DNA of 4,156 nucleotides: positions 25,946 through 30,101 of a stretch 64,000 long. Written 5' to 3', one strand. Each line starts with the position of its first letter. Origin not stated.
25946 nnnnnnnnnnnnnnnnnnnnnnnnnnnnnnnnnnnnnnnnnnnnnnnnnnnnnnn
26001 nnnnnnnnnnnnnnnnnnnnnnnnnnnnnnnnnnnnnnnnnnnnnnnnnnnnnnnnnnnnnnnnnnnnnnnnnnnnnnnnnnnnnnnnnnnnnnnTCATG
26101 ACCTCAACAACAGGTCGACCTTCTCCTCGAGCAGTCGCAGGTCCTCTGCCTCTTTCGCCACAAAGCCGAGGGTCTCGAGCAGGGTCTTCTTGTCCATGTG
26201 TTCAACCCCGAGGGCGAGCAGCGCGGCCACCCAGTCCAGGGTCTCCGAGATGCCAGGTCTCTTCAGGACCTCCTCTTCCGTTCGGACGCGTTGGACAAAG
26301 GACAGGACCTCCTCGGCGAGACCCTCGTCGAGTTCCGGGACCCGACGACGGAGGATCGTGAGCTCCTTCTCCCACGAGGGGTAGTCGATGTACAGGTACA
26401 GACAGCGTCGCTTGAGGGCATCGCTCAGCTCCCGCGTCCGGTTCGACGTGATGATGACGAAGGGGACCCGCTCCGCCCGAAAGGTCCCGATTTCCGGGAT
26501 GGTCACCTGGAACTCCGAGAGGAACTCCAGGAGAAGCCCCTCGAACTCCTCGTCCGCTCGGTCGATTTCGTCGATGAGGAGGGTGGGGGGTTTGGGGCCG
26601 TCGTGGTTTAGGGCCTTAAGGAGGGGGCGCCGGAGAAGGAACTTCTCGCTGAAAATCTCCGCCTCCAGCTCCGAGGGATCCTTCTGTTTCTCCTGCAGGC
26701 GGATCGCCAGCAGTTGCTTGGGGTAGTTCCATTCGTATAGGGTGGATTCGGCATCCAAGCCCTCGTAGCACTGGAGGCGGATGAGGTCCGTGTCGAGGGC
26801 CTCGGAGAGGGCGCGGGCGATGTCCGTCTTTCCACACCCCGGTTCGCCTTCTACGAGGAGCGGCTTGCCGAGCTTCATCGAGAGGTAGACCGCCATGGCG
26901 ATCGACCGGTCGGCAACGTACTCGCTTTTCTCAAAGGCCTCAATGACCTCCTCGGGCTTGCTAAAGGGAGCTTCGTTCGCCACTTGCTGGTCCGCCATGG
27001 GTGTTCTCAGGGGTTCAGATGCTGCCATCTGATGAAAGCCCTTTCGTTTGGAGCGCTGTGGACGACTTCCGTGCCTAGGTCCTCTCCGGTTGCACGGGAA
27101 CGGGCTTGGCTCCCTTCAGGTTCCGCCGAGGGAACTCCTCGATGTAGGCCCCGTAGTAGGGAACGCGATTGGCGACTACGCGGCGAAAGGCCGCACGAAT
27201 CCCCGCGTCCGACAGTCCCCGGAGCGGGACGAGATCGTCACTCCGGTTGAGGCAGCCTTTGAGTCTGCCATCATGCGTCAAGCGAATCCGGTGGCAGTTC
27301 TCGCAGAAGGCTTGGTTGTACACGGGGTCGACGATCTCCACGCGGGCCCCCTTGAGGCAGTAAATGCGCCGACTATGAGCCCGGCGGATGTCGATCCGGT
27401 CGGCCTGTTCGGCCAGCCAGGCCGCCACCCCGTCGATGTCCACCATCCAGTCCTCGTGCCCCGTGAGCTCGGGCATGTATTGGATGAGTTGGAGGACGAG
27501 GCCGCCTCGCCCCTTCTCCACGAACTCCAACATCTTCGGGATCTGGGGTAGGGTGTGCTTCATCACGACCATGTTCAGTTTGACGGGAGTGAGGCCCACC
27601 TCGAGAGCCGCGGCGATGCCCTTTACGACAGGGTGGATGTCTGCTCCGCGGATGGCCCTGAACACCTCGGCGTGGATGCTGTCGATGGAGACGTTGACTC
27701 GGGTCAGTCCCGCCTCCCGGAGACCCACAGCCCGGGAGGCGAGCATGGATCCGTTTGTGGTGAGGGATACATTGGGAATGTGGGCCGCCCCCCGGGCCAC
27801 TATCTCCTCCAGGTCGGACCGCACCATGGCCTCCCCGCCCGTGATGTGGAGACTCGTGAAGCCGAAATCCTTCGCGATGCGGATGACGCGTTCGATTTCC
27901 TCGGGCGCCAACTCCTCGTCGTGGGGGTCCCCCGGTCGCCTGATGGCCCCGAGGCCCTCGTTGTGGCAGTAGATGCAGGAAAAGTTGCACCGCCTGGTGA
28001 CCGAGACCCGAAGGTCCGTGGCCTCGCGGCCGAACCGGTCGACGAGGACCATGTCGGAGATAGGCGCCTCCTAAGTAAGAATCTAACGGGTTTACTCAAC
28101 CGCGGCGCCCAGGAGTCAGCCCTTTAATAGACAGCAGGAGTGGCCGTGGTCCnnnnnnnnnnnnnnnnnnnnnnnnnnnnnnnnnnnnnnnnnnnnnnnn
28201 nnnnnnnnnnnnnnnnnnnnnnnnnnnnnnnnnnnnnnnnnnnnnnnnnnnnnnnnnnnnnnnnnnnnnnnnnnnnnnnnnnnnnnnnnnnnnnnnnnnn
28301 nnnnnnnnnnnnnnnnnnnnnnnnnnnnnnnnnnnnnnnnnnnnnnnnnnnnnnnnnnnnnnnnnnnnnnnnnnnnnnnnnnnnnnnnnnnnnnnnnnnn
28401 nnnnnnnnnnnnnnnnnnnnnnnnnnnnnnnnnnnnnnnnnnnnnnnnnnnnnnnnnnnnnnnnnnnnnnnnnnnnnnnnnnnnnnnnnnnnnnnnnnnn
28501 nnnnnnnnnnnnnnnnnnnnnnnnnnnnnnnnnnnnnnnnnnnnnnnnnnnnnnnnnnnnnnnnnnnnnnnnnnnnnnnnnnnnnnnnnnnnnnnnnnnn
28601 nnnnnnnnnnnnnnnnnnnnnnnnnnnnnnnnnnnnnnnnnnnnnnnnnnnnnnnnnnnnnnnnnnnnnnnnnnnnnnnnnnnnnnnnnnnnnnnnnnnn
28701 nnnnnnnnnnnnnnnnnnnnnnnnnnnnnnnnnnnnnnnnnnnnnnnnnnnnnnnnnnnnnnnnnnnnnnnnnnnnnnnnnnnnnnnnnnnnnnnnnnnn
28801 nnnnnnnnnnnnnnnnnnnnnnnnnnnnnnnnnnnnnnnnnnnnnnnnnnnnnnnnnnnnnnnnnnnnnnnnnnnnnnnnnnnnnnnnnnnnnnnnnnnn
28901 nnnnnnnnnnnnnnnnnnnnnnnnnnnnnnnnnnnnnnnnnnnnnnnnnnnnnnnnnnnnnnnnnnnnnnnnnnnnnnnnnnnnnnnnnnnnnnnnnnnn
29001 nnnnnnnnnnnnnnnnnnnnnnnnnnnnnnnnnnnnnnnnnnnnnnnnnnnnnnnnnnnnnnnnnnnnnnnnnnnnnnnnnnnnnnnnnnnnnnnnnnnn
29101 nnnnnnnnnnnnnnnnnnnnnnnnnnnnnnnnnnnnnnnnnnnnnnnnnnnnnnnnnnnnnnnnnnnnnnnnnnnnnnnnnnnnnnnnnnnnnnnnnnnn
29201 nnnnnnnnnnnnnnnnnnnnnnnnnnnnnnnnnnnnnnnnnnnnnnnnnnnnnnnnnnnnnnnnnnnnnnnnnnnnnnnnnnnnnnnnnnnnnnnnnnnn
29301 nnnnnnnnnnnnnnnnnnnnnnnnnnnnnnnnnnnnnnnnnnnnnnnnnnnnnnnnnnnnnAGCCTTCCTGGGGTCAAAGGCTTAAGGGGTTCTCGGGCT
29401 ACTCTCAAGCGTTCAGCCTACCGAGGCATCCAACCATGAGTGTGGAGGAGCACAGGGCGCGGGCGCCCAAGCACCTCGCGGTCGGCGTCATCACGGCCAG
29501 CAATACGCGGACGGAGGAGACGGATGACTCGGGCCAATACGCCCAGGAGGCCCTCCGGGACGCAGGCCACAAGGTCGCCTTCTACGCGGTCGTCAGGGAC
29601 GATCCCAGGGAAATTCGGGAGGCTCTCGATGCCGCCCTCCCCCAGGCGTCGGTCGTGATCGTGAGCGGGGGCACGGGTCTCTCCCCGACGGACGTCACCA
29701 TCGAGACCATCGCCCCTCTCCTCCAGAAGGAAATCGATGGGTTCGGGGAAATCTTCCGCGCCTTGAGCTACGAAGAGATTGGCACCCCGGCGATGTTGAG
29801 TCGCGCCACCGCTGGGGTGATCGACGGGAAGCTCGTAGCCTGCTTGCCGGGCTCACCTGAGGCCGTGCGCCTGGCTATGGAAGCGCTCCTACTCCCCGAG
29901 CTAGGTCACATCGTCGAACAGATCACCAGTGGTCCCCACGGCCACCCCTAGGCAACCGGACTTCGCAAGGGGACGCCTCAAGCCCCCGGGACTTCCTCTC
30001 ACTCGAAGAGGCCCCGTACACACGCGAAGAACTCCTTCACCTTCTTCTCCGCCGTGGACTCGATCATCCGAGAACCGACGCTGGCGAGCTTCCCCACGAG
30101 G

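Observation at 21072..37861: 17-kb molybdenum / CO-dehydrogenase island with both form-II and form-I coxMSL sets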

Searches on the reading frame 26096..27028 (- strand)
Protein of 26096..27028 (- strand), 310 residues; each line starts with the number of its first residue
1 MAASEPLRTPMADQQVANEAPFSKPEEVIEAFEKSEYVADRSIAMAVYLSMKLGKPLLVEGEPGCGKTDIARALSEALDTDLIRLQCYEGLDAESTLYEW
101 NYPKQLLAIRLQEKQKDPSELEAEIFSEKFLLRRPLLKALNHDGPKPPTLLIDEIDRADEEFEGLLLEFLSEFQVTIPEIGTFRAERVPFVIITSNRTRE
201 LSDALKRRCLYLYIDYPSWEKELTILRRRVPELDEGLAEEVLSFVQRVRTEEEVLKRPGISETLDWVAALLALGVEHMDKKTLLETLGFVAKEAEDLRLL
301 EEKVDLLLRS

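Call 4: search_protein_families(library=pfam, proteins=[window:26096-27028:-])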
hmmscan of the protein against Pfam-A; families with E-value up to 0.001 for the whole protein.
window:26096-27028:- (310 aa): 6 families
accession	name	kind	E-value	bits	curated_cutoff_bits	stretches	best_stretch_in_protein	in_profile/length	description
PF07728.20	AAA_5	-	1e-10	42.2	22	1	57-209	2-139/139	AAA domain (dynein-related subfamily)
PF00004.35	AAA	-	1.5e-09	38.8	21.2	1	58-209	2-123/131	ATPase family associated with various cellular activities (AAA)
PF07726.17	AAA_3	-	1.1e-08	35.4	27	0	57-88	2-33/131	ATPase family associated with various cellular activities (AAA)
PF13191.12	AAA_16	-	6.7e-07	30.4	32.6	1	56-172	26-158/167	AAA ATPase domain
PF13401.12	AAA_22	-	3.6e-06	27.8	27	1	56-173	7-114/130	AAA domain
PF00158.32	Sigma54_activat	-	0.00086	19.5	20.2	0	52-77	20-45/168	Sigma-54 interaction domain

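Call 6: search_protein_families(library=ncbifam, proteins=[window:26096-27028:-], max_evalue=0.00001)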
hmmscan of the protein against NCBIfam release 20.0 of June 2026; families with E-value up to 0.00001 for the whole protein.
window:26096-27028:- (310 aa): 2 families
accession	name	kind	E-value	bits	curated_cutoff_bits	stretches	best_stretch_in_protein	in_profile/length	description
NF047784.1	MadB_ATPase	equivalog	1.5e-75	254.1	475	1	22-282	1-273/298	MadB family AAA-type ATPase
TIGR02640.1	gas_vesic_GvpN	equivalog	5.5e-08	32.6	266.8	1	37-253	6-220/262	gas vesicle protein GvpN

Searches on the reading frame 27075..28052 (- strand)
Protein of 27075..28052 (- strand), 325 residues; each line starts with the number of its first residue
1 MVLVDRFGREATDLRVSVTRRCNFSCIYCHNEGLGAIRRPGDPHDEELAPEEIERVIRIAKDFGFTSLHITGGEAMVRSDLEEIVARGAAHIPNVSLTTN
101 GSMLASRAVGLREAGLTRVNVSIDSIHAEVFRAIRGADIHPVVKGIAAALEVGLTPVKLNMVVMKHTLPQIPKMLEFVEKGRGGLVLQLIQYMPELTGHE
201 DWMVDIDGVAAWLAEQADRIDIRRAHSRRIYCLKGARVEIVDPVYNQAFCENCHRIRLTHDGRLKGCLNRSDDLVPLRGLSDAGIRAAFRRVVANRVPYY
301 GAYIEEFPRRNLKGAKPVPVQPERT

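Call 4: search_protein_families(library=pfam, proteins=[window:27075-28052:-])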
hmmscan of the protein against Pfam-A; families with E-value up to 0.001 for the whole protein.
window:27075-28052:- (325 aa): 4 families
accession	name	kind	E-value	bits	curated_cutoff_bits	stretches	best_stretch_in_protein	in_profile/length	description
PF04055.27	Radical_SAM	-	6.9e-29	101.6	29.5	1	16-178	1-166/166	Radical SAM superfamily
PF06463.18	Mob_synth_C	-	1.9e-15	57.4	37.4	1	187-298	3-124/128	Molybdenum Cofactor Synthesis C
PF13353.11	Fer4_12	-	0.00028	21.6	22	1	20-124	13-114/137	4Fe-4S single cluster domain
PF13442.11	Cytochrome_CBB3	-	0.0009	20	27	0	25-59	13-43/68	Cytochrome C oxidase, cbb3-type, subunit III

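Call 6: search_protein_families(library=ncbifam, proteins=[window:27075-28052:-], max_evalue=0.00001)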
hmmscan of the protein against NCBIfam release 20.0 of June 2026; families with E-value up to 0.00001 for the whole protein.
window:27075-28052:- (325 aa): 35 families (the best 25 are shown)
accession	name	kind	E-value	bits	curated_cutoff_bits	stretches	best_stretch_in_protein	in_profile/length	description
TIGR02668.1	moaA_archaeal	equivalog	9.8e-99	330.1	325.25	1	3-300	1-302/303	GTP 3',8-cyclase MoaA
NF001199.0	PRK00164.2-1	equivalog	5.1e-92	308.3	231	1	1-301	1-306/308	GTP 3',8-cyclase MoaA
TIGR02666.1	moaA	equivalog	2.3e-67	227.3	284.05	1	3-285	1-294/336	GTP 3',8-cyclase MoaA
TIGR04347.1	pseudo_SAM_Halo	equivalog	3.3e-20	72.7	525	1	17-207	43-225/390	TIGR04347 family pseudo-SAM/SPASM protein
TIGR02109.1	PQQ_syn_pqqE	equivalog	3.4e-19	69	381.35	1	14-178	9-169/358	pyrroloquinoline quinone biosynthesis protein PqqE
TIGR04545.1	rSAM_ahbD_hemeb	equivalog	5.6e-19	68.8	500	1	17-180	5-164/339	heme b synthase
TIGR04053.2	TIGR04053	equivalog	2.2e-17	63.4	395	1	18-180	14-175/366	TIGR04053 family radical SAM/SPASM domain-containing protein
NF045646.2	rSAM_Se_TrsS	equivalog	1.7e-16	59.8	490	1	16-178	90-251/441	radical SAM (seleno)protein TrsS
TIGR04546.1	rSAM_ahbC_deAc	equivalog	2.7e-16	59.4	650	1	17-180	44-202/390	12,18-didecarboxysiroheme deacetylase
NF038283.1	viperin_w_prok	equivalog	4e-16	59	180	1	18-168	8-167/281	viperin family antiviral radical SAM protein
TIGR04054.1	rSAM_NirJ1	equivalog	8.3e-16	57.6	650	1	17-182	41-201/387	putative heme d1 biosynthesis radical SAM protein NirJ1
TIGR04051.1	rSAM_NirJ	equivalog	2.9e-15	56.1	515.45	1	18-180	8-165/354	heme d1 biosynthesis radical SAM protein NirJ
TIGR03962.1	mycofact_rSAM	equivalog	4.6e-15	55.6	265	1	16-202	16-195/339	mycofactocin radical SAM maturase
TIGR04055.1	rSAM_NirJ2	equivalog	2.9e-14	53.3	500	1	18-177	6-160/326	putative heme d1 biosynthesis radical SAM protein NirJ2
TIGR04317.1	W_rSAM_matur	equivalog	4e-14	52.5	380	1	13-180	5-173/349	tungsten cofactor oxidoreductase radical SAM maturase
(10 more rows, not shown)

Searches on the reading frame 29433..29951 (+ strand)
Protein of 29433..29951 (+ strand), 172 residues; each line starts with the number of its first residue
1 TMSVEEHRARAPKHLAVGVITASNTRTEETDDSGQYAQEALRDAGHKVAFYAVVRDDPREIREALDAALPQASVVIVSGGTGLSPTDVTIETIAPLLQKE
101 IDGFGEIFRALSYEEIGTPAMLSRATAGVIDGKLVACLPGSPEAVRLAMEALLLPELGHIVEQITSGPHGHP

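Call 4: search_protein_families(library=pfam, proteins=[window:29433-29951:+])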
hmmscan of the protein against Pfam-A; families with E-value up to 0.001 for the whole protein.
window:29433-29951:+ (172 aa): 1 family
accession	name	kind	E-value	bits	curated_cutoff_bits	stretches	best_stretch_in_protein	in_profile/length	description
PF00994.29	MoCF_biosynth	-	1.7e-34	119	26.6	1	18-159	1-144/144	Probable molybdopterin binding domain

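Call 6: search_protein_families(library=ncbifam, proteins=[window:29433-29951:+], max_evalue=0.00001)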
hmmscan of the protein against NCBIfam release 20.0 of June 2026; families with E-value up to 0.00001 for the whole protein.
window:29433-29951:+ (172 aa): 11 families
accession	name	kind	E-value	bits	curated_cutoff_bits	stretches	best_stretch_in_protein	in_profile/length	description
TIGR02667.1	moaB_proteo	equivalog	9.9e-46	155.4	222.4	1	15-157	5-149/163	molybdenum cofactor biosynthesis protein B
TIGR00177.1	molyb_syn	domain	1.1e-38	132.5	85.35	1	16-155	3-148/148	molybdenum cofactor synthesis domain-containing protein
NF002947.1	PRK03604.1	equivalog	1e-36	126.7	285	1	10-169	143-301/301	bifunctional molybdenum cofactor biosynthesis protein MoaC/MoaB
NF006932.0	PRK09417.1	equivalog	1.5e-18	66.9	158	1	14-152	3-146/193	molybdopterin adenylyltransferase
NF001813.0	PRK00549.1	equivalog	3.1e-10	39.6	379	1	31-101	19-89/414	competence/damage-inducible protein A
NF011068.0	PRK14498.1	equivalog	4.5e-10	38.2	534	1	34-158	215-326/647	molybdopterin biosynthesis protein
NF002291.0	PRK01215.1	equivalog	3e-08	33.1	293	1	37-100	28-91/264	nicotinamide mononucleotide deamidase-related protein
TIGR00200.1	cinA_nterm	subfamily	1.9e-07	30.2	243.15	1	32-101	21-90/414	CinA family nicotinamide mononucleotide deamidase-related protein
NF045515.2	Glp_gephyrin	equivalog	4.1e-07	29.1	475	1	32-96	200-265/403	molybdotransferase-like divisome protein Glp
NF007960.1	PRK10680.1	equivalog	2.2e-06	26.7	440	0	31-160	198-315/401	molybdopterin molybdotransferase MoeA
NF002977.0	PRK03670.1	equivalog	7.2e-06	25.6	305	0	29-108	16-97/252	competence damage-inducible protein A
